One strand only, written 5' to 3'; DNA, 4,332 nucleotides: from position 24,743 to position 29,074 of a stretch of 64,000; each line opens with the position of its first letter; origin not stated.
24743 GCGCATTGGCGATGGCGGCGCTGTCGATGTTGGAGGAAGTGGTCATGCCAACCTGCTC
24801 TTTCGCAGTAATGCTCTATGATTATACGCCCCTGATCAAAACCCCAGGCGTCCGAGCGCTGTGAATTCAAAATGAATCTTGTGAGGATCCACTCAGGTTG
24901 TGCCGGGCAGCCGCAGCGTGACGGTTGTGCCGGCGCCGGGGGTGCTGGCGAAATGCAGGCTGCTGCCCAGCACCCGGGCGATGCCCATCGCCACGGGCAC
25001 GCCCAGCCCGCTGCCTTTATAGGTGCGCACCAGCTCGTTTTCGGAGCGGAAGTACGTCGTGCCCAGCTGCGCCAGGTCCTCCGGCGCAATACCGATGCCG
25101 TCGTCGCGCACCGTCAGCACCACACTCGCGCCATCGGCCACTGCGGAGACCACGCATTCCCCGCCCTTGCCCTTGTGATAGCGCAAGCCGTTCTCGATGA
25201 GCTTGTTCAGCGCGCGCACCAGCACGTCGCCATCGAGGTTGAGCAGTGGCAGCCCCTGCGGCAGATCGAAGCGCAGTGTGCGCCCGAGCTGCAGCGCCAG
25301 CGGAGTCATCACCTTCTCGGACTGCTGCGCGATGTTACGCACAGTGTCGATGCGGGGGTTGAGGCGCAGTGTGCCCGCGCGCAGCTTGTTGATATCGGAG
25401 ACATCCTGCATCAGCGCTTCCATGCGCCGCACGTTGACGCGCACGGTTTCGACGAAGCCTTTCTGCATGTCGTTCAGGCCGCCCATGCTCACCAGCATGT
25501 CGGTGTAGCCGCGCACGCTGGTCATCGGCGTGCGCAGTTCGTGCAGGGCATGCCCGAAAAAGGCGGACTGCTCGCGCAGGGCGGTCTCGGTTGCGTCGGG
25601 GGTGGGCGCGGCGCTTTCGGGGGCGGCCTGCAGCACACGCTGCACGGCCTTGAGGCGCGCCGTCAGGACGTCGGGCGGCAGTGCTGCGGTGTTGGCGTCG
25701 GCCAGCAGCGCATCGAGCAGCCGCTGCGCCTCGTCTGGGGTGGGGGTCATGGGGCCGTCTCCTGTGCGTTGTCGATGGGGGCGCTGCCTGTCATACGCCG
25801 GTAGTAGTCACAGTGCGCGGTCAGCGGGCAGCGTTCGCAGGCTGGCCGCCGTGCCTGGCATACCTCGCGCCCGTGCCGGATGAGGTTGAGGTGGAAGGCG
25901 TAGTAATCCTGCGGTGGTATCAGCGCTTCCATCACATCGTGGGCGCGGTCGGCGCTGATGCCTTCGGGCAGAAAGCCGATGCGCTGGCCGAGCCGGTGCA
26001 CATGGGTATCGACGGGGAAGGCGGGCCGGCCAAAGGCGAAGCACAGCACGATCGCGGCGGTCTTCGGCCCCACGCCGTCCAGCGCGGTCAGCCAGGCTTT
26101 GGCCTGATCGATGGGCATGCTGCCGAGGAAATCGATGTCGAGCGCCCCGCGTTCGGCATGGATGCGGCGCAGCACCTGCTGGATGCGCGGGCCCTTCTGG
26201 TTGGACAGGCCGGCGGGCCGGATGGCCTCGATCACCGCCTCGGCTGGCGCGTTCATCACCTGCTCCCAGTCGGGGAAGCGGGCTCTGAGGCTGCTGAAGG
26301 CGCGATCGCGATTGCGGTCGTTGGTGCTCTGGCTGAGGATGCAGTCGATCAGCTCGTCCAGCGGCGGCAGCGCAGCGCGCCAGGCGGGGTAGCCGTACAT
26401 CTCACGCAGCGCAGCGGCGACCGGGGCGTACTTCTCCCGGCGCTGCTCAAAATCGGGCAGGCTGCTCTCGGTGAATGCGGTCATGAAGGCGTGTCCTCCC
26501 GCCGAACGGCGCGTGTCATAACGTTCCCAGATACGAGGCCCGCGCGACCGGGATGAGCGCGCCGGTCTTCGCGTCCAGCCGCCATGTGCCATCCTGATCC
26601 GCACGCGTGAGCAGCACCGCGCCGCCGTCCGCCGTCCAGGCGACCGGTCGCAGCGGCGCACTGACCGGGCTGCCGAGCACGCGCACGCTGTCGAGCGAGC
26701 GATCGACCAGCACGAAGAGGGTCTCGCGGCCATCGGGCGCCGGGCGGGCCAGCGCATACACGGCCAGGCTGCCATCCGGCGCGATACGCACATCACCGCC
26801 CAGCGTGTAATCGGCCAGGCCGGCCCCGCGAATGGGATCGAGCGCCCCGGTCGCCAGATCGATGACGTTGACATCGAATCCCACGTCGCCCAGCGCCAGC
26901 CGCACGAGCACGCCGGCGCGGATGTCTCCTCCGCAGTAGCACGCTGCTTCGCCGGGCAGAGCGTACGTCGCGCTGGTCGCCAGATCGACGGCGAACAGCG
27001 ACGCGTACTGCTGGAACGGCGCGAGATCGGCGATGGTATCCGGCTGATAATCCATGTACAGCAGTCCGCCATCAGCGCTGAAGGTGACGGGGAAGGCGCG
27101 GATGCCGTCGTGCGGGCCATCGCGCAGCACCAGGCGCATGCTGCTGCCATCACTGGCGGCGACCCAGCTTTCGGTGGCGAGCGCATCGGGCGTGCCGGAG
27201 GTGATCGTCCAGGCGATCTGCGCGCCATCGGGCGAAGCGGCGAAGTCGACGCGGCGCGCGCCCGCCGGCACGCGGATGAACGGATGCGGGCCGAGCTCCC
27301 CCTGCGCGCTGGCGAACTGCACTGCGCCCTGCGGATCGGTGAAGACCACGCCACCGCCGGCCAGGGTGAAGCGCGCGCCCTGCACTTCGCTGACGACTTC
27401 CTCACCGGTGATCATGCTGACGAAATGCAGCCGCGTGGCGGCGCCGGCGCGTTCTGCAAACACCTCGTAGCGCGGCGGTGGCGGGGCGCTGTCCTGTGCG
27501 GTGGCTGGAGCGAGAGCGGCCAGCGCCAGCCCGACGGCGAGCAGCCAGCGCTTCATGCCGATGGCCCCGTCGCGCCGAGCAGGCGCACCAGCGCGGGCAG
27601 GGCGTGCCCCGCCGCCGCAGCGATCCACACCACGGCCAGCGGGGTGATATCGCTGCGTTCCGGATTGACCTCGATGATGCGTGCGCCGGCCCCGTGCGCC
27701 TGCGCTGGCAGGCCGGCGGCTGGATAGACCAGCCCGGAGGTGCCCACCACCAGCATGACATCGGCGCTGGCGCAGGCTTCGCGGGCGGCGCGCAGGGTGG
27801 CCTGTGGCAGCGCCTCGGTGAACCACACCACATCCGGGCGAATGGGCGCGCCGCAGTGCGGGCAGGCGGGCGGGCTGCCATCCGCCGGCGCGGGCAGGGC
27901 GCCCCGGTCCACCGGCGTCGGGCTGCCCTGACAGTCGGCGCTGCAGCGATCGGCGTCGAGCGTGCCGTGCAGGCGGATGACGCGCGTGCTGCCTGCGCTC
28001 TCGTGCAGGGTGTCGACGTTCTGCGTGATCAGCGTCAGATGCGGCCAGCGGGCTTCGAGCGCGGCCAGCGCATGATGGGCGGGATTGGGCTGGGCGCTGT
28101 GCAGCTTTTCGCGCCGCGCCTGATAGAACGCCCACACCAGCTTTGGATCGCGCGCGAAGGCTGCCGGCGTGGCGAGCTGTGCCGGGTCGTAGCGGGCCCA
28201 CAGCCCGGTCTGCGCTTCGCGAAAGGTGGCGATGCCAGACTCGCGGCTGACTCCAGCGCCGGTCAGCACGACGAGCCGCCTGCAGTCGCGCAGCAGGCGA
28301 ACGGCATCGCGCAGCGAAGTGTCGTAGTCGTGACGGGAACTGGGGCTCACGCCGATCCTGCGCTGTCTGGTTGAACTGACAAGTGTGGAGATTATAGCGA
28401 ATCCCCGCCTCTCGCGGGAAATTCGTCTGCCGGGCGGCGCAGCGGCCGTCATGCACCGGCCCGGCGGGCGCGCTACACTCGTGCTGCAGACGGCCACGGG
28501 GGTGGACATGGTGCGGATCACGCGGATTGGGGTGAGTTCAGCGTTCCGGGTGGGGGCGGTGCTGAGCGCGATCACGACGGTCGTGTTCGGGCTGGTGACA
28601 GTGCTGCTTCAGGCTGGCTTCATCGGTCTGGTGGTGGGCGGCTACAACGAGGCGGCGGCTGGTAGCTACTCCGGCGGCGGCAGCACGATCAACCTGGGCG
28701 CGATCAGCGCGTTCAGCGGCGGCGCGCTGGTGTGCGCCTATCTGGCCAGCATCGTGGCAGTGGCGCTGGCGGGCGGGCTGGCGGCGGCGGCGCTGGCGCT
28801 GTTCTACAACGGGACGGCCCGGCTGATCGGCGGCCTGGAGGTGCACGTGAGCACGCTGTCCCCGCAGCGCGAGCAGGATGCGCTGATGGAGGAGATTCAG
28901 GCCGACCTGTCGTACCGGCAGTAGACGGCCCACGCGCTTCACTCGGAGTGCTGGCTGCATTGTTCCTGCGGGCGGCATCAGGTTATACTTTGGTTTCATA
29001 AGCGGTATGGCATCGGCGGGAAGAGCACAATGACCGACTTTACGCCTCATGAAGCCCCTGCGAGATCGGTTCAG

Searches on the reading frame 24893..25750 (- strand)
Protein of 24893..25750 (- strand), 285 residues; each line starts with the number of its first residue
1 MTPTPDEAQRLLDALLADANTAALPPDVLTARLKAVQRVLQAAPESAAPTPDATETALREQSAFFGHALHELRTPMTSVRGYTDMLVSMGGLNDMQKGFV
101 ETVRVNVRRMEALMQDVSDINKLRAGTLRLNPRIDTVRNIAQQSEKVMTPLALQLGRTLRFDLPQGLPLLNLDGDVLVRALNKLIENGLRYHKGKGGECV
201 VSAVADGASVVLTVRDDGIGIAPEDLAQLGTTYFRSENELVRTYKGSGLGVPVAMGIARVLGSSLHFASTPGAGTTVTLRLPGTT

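Call 50: search_protein_families(library=pfam, proteins=[window:24893-25750:-], max_evalue=0.0001)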
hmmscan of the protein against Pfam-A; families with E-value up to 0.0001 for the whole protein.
window:24893-25750:- (285 aa): 2 families
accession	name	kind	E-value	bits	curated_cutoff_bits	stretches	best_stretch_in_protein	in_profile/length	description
PF02518.31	HATPase_c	-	2.7e-20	73.3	26.4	1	173-283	2-109/111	Histidine kinase-, DNA gyrase B-, and HSP90-like ATPase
PF00512.31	HisKA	-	3.2e-14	53.1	26.9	1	61-126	2-66/66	His Kinase A (phospho-acceptor) domain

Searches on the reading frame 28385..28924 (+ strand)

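Call 50: search_protein_families(library=pfam, proteins=[window:28385-28924:+], max_evalue=0.0001)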
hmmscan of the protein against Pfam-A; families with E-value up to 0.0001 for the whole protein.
window:28385-28924:+ (179 aa): 1 family
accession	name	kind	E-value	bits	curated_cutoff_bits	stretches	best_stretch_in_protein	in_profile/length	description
PF12089.13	DUF3566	-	1.4e-05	25.9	22.2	1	43-155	6-116/118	Transmembrane domain of unknown function (DUF3566)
